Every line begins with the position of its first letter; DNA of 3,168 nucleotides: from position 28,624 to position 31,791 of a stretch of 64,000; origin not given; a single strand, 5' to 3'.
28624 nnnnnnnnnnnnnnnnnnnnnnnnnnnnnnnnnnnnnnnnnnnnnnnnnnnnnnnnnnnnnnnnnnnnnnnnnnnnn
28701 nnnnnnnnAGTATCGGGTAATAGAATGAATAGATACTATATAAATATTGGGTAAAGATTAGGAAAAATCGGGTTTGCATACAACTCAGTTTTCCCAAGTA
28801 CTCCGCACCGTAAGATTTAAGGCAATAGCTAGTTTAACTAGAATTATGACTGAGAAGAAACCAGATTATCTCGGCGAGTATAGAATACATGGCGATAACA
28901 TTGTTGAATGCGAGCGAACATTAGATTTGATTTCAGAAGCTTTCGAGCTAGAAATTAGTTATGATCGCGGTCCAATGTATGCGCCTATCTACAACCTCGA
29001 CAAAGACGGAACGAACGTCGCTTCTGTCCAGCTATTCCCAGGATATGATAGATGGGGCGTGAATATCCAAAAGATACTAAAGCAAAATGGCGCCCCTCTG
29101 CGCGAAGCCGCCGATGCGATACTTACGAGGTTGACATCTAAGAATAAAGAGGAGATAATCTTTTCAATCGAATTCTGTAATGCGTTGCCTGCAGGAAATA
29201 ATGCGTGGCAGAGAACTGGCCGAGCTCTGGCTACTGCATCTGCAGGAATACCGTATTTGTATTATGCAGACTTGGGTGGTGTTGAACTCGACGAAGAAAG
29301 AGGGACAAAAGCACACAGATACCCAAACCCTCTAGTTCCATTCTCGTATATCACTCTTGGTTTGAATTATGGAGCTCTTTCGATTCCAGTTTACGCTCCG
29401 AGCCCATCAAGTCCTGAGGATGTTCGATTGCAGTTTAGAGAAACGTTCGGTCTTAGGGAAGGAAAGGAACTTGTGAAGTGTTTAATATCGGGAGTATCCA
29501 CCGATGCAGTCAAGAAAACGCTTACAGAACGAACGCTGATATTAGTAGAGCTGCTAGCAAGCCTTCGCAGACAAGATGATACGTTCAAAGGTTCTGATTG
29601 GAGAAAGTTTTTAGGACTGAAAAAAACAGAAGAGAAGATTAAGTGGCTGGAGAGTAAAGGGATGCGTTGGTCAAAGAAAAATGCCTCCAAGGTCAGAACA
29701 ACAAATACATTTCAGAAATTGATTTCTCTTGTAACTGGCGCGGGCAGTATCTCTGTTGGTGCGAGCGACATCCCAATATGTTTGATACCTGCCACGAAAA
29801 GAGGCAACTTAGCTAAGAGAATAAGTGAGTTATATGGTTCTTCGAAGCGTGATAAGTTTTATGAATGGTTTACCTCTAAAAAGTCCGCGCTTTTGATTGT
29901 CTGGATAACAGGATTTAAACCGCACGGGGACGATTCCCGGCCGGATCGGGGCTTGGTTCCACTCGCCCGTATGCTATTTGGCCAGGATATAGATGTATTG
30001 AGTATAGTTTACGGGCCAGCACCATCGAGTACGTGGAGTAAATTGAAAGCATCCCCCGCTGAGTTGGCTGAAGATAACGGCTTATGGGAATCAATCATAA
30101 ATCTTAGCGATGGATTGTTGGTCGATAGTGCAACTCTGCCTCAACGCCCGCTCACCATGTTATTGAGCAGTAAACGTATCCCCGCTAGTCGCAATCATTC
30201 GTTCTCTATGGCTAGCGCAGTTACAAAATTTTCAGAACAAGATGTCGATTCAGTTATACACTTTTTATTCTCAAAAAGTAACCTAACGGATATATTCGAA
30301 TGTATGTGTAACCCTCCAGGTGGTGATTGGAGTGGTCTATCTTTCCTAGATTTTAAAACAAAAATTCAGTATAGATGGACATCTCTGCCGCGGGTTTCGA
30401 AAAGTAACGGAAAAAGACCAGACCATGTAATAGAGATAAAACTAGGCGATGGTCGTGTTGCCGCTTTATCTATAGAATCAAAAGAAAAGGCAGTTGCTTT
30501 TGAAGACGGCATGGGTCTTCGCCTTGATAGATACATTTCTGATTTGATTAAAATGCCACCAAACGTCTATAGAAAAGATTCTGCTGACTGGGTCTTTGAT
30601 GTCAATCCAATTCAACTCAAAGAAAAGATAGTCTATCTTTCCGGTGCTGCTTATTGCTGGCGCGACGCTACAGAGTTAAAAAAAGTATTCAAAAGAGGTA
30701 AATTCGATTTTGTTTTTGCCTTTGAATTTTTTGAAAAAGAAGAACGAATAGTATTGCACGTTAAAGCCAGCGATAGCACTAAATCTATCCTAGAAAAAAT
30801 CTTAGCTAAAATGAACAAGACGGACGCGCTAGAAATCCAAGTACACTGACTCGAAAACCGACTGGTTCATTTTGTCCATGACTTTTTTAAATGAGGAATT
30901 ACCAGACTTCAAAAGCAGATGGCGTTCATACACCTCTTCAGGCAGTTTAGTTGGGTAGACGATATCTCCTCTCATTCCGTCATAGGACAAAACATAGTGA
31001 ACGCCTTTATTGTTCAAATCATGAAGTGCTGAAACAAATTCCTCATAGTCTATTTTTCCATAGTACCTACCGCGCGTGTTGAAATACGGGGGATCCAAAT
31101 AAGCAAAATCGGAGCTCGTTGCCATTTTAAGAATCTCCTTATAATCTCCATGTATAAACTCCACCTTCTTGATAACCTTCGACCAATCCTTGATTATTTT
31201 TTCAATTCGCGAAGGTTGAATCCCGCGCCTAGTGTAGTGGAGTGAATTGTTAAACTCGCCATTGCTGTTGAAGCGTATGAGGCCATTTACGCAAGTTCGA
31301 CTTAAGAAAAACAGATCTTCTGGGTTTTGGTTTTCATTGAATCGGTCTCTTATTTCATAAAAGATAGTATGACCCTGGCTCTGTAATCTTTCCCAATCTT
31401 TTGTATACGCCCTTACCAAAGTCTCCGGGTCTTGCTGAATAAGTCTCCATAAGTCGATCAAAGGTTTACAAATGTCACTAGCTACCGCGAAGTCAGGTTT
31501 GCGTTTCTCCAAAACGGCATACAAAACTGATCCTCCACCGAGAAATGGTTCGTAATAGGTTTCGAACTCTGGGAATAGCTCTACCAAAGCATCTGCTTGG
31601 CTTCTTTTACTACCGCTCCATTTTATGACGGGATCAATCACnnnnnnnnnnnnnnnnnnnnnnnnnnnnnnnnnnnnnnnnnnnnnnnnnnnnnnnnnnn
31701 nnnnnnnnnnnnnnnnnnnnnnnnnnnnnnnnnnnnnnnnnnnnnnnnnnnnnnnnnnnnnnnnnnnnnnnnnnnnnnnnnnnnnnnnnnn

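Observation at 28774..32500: Restriction-modification-like module: two adenine MTases (alpha Dam-like plus beta-class) convergent and overlapping with a 691-aa PD-(D/E)xK-candidate protein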

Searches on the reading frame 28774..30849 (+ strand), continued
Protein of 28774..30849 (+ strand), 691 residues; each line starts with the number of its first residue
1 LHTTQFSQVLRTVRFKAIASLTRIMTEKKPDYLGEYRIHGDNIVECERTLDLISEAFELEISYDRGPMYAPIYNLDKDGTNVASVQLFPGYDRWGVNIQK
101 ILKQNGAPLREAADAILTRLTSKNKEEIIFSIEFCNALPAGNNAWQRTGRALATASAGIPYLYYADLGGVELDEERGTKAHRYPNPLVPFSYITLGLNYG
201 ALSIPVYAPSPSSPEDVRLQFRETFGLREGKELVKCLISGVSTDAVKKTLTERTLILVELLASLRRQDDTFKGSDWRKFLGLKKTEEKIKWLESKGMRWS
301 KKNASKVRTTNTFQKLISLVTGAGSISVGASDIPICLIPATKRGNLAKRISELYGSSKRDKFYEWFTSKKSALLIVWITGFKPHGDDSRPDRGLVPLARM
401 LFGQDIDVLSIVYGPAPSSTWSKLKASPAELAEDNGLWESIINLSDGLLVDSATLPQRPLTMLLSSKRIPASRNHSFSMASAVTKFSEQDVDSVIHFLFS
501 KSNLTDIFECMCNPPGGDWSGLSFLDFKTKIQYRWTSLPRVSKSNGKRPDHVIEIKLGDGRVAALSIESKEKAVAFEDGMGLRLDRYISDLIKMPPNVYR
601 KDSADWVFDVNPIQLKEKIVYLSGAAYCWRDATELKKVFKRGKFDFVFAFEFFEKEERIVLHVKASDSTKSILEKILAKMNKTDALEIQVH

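Call 27: find_related_loci(query=A1, collection=genome_contigs, flank=5000)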
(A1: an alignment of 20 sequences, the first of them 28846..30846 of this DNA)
Query A1 (667 aa) in genome_contigs; peptide patterns used: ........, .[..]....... (x = any residue, [..] = any of these).
359 stretches matched a pattern; 225 encode a relative of the query (tblastn E <= 1e-3); the best 80 are kept; 80 distinct loci.
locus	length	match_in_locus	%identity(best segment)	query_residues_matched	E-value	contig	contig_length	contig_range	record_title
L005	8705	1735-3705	49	13-667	0e+0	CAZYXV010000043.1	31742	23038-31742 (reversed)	MAG TPA_asm: uncultured Anaerolineae bacterium isolate binchicken_co26_194 genome assembly, contig: NODE_2050_length_317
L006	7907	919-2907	49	3-667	0e+0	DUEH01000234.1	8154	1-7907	MAG TPA_asm: Chloroflexi bacterium isolate G576 Contig234, whole genome shotgun sequence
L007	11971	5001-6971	47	13-667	0e+0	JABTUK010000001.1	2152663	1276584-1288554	MAG: Anaerolineales bacterium isolate H5_CFX5 seq001, whole genome shotgun sequence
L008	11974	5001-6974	47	11-667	0e+0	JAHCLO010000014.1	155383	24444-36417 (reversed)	MAG: Verrucomicrobiia bacterium isolate TGS_VER2 VER2_14, whole genome shotgun sequence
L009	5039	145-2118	46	11-667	0e+0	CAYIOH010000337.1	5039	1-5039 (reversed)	MAG TPA_asm: uncultured Bifidobacteriaceae bacterium isolate ERP119705_co25_34 genome assembly, contig: NODE_22275_lengt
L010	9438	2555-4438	49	13-633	0e+0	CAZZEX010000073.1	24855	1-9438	MAG TPA_asm: uncultured Anaerolineales bacterium isolate SRP214966_co5_324 genome assembly, contig: NODE_1437_length_248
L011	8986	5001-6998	46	2-667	0e+0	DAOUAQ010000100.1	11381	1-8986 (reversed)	MAG TPA_asm: Anaerolineae bacterium isolate H66_674 k113_544639, whole genome shotgun sequence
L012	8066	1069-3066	46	2-667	0e+0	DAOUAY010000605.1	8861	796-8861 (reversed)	MAG TPA_asm: Anaerolineae bacterium isolate H67_697 k125_173152, whole genome shotgun sequence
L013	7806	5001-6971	46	12-667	0e+0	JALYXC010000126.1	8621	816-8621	MAG: Verrucomicrobiota bacterium isolate KAP bin3 SD1490-92_k127_631378, whole genome shotgun sequence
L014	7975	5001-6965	45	13-667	0e+0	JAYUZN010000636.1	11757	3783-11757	MAG: Bacteroidota bacterium isolate GL16_Down_concoct_50 GL16_Down_concoct_50_635, whole genome shotgun sequence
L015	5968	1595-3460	49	13-634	0e+0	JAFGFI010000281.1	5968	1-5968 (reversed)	MAG: Anaerolineae bacterium isolate Zod_Metabat.1307 k87_8206078, whole genome shotgun sequence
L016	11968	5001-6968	46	13-667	0e+0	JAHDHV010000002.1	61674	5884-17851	MAG: Bacteroidetes bacterium isolate MAG-78 RZ_1322, whole genome shotgun sequence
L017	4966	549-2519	46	13-667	0e+0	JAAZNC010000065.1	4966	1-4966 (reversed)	MAG: Chloroflexota bacterium isolate AS27yjCOA_124 76048_AS27, whole genome shotgun sequence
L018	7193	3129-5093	45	13-667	0e+0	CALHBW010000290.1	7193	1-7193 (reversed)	MAG: uncultured Saprospiraceae bacterium isolate R2_Bin_METABAT__40_sub_1 genome assembly, contig: c_000001380525, whole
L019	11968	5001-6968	47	13-667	0e+0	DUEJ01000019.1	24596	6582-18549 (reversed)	MAG TPA_asm: Thermoflexia bacterium isolate G713 Contig19, whole genome shotgun sequence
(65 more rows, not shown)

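Call 36: predict_structure(alignment_id=A1)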
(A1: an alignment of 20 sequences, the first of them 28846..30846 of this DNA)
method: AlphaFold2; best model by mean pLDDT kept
length: 667 residues; sequences in the alignment: 20
mean_pLDDT: 87.7   pTM: 0.90
mean pLDDT of the five models: 87.7, 87.1, 85.9, 85.4, 84.5
residues with pLDDT >= 90: 390; 70-90: 221; 50-70: 48; < 50: 8
segments of 3 or more residues with pLDDT < 50: 1-3, 492-495
pLDDT, mean of each block of 10 residues (from residue 1): 68 94 96 95 92 95 91 91 91 93 94 60 90 94 81 78 93 91 89 91 97 96 96 93 84 93 93 81 82 93 88 94 93 74 88 80 79 94 93 90 92 93 93 90 75 82 92 81 83 61 88 68 90 88 95 96 88 83 79 88 96 97 94 90 85 72 89
secondary structure, 60 per line:
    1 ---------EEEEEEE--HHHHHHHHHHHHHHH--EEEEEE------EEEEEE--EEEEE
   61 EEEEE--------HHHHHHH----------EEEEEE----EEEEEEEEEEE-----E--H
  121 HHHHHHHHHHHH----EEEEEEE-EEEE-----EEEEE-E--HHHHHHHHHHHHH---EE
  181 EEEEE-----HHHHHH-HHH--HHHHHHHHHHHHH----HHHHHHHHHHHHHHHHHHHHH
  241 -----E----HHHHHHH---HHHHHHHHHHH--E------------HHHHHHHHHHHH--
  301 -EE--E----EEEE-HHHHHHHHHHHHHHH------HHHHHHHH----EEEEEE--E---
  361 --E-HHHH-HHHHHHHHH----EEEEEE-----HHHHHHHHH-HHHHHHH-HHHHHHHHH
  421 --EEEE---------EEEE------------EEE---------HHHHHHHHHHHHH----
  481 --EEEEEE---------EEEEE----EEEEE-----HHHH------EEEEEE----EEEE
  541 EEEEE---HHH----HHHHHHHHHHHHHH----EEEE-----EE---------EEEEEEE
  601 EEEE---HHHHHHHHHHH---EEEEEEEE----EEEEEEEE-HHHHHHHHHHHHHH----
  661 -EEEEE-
elements in order: E10-16 H19-33 E36-41 E48-53 E56-65 H74-80 E91-96 E101-111 H120-132 E137-143 E145-148 E154-158 H163-175 E179-185 H191-196 H203-215 H220-240 H251-257 H261-271 H287-298 E311-314 H316-330 H337-344 E349-354 H365-368 H370-378 E383-388 H394-402 H404-410 H412-420 E423-426 E436-439 E452-454 H464-476 E483-488 E498-502 E507-511 H517-520 E527-532 E537-545 H556-569 E574-577 E594-604 H608-618 E622-629 E634-641 H643-656 E662-666

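Call 40: fold_search(model_id=the predicted structure, library=pdb)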
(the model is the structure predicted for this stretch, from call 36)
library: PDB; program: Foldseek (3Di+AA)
matches with E <= 10: 552; with E <= 0.001: 4
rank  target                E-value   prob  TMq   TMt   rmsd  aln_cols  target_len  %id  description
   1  9f38_A                4.2e-62  1.00  0.86  0.85   3.8       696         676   30  BsmI (wild-type) crystallized with Ca2+ and cognate dsDNA (released 2025-04-02)
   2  9ezd_A                6.2e-61  1.00  0.82  0.82   4.9       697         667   30  BsmI (Bottom Nicking mutant) crystallized with Mg2+ and cognate dsDNA (Post-reactive complex) (released 2025-04-02)
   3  9ez5_A                1.1e-60  1.00  0.82  0.81   5.0       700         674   30  BsmI (Inactive) crystallized with Mg2+ and cognate dsDNA (released 2025-04-02)
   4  9ez7_A                1.3e-60  1.00  0.82  0.82   4.8       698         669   30  BsmI (Nicking top mutant) crystallized with Ca2+ and cognate dsDNA (released 2025-04-02)
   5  4s3p_A                3.1e-02  0.06  0.09  0.09  24.7       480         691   10  Amylomaltase MalQ from Escherichia coli, apo structure (released 2015-07-08)
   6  4s3q_C                4.5e-02  0.06  0.10  0.09  24.7       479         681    9  Amylomaltase MalQ from Escherichia coli in complex with maltose (released 2015-07-08)
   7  1xjn_B                7.6e-02  0.04  0.07  0.07  25.1       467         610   12  Structural mechanism of allosteric substrate specificity in a ribonucleotide reductase: dATP-CDP complex (released 2005-12-06)
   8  5i6h_B                1.1e-01  0.06  0.11  0.07  25.2       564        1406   10  Crystal structure of CD-CT domains of Chaetomium thermophilum acetyl-CoA carboxylase (released 2016-04-20)
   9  9djy                  1.3e-01  0.07  0.11  0.04  27.2       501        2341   11  CryoEM structures of yeast cytoplasmic dynein in the presence of ATP and Lis1. (released 2025-05-28)
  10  9f9l_C                1.3e-01  0.41  0.14  0.38   5.9       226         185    8  Crystal structure of MUS81-EME1 bound by compound 16. (released 2024-07-03)
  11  7rmc_D                1.3e-01  0.06  0.09  0.10  21.9       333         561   13  Yeast CTP Synthase (Ura7) filament bound to CTP at low pH (released 2021-11-24)
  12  3bm3_A                1.4e-01  0.11  0.10  0.21  17.5       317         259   12  Restriction endonuclease PspGI-substrate DNA complex (released 2008-09-16)
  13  3dz8                  1.5e-01  0.44  0.17  0.43   7.9       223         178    9  Crystal structure of human Rab3B GTPase bound with GDP (released 2008-08-12)
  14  5i6f_B                1.9e-01  0.07  0.10  0.07  16.5       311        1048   11  Crystal structure of C-terminal variant 1 of Chaetomium thermophilum acetyl-CoA carboxylase (released 2016-04-20)
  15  5i6i_B                2.0e-01  0.04  0.10  0.06  24.5       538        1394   11  Crystal structure of a dBCCP-variant of Chaetomium thermophilum acetyl-CoA carboxylase (released 2016-04-20)
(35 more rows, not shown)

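Call 52: search_protein_families(library=padloc, proteins=[P0003], max_evalue=1e-10)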
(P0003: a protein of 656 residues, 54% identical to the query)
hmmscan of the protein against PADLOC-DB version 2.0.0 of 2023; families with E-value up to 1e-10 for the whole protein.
P0003 (656 aa): 1 family
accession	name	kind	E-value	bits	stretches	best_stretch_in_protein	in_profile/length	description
PDLC03434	REase_II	-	1.3e-134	448.5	1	3-656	8-709/713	Type II restriction enzyme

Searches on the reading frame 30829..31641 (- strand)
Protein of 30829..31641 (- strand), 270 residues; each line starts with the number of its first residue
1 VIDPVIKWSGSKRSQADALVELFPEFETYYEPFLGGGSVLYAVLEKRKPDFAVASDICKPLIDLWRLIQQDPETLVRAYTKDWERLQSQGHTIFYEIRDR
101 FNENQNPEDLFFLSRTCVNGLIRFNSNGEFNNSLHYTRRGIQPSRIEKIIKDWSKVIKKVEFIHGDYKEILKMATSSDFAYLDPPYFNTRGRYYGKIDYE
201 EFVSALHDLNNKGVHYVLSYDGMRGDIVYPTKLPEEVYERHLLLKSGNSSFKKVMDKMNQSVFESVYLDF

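Call 3: search_protein_families(library=pfam, proteins=[window:30829-31641:-], max_evalue=0.1)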
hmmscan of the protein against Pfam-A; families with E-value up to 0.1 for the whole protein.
window:30829-31641:- (270 aa): 1 family
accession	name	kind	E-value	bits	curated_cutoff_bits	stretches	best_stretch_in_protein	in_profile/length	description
PF02086.21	MethyltransfD12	-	1.2e-36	127.1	22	1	8-221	1-230/253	D12 class N6 adenine-specific DNA methyltransferase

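Call 4: search_protein_families(library=ncbifam, proteins=[window:30829-31641:-], max_evalue=0.1)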
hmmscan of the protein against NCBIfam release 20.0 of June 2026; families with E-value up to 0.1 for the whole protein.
window:30829-31641:- (270 aa): 3 families
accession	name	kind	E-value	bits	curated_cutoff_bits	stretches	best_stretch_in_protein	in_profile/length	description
TIGR00571.1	dam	subfamily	5.9e-46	157.3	114.85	1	3-221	2-227/267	Dam family site-specific DNA-(adenine-N6)-methyltransferase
NF008152.0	PRK10904.1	equivalog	3.3e-20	72.6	441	1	6-187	8-185/271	adenine-specific DNA-methyltransferase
NF040850.1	Trm14_Thcoccales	equivalog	0.065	12.1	480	0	155-214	265-326/365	tRNA (guanine(6)-N2)-methyltransferase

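Call 5: search_protein_families(library=padloc, proteins=[window:30829-31641:-], max_evalue=0.1)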
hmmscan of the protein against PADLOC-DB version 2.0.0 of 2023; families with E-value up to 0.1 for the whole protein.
window:30829-31641:- (270 aa): 23 families
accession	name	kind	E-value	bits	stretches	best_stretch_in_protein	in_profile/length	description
PDLC03302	MTase_II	-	5.7e-72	241.4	1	2-270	359-626/626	Type II methyltransferase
PDLC03294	MTase_II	-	7.9e-54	181.1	1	3-264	5-265/272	Type II methyltransferase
PDLC03341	MTase_II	-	1.1e-36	124.9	1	7-268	20-287/316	Type II methyltransferase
PDLC03735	oMTase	-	4.8e-34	116.1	1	2-220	7-240/284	orphan methyltransferase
PDLC03729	oMTase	-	4.5e-30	103.1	1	4-186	6-184/275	orphan methyltransferase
PDLC03290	MTase_II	-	2.9e-28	97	1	5-254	7-272/292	Type II methyltransferase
PDLC03264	MTase_II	-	5.7e-28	96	1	28-211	39-226/306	Type II methyltransferase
PDLC03266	MTase_II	-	2.7e-27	94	1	2-203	14-213/285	Type II methyltransferase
PDLC03247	MTase_II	-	6.1e-27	92.5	1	1-197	1-195/282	Type II methyltransferase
PDLC03261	MTase_II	-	8.8e-23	78.4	1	3-189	25-206/643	Type II methyltransferase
PDLC03383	MTase_II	-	1.2e-22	78.8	2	92-219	127-259/318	Type II methyltransferase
PDLC03287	MTase_II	-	3.7e-17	60.3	1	7-219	368-592/646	Type II methyltransferase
PDLC03722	oMTase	-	7.8e-15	53.4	1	6-219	5-210/259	orphan methyltransferase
PDLC03253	MTase_II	-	1.4e-14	52.4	1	2-201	3-197/253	Type II methyltransferase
PDLC04018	PD-Lambda-5_B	-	2.1e-13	48.2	1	27-223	33-236/291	-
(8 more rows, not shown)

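Call 43: search_solved_structures(query=window:30829-31641:-, max_evalue=0.00001)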
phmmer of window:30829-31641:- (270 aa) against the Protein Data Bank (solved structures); distinct sequences matched with E-value up to 0.00001: 10.
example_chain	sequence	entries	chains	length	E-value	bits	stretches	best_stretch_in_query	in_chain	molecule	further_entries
2dpm_A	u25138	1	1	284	3.1e-16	62.6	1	2-188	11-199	PROTEIN (ADENINE-SPECIFIC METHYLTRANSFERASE DPNII 1)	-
7m6b_B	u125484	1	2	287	5.1e-14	55.4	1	2-197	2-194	Site-specific DNA-methyltransferase (adenine-specific)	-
2g1p_A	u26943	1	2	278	5.7e-14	55.2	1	6-187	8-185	DNA adenine methylase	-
4rtj_A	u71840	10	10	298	7e-14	54.9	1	6-187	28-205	DNA adenine methylase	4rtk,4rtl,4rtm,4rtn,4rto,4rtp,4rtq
1yfj_A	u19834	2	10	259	1.3e-13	54.1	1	6-219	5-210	DNA adenine methylase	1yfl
4gol_D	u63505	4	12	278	1.5e-13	53.9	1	6-187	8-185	DNA adenine methylase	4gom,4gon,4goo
4gbe_D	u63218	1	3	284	1.6e-13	53.8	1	6-187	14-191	DNA adenine methylase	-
2ore_D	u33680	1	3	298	1.8e-13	53.6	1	6-187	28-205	DNA adenine methylase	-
1yf3_A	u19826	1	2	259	2.6e-13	53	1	6-219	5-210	DNA adenine methylase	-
1q0s_A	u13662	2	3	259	5.7e-13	51.9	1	6-217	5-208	DNA adenine methylase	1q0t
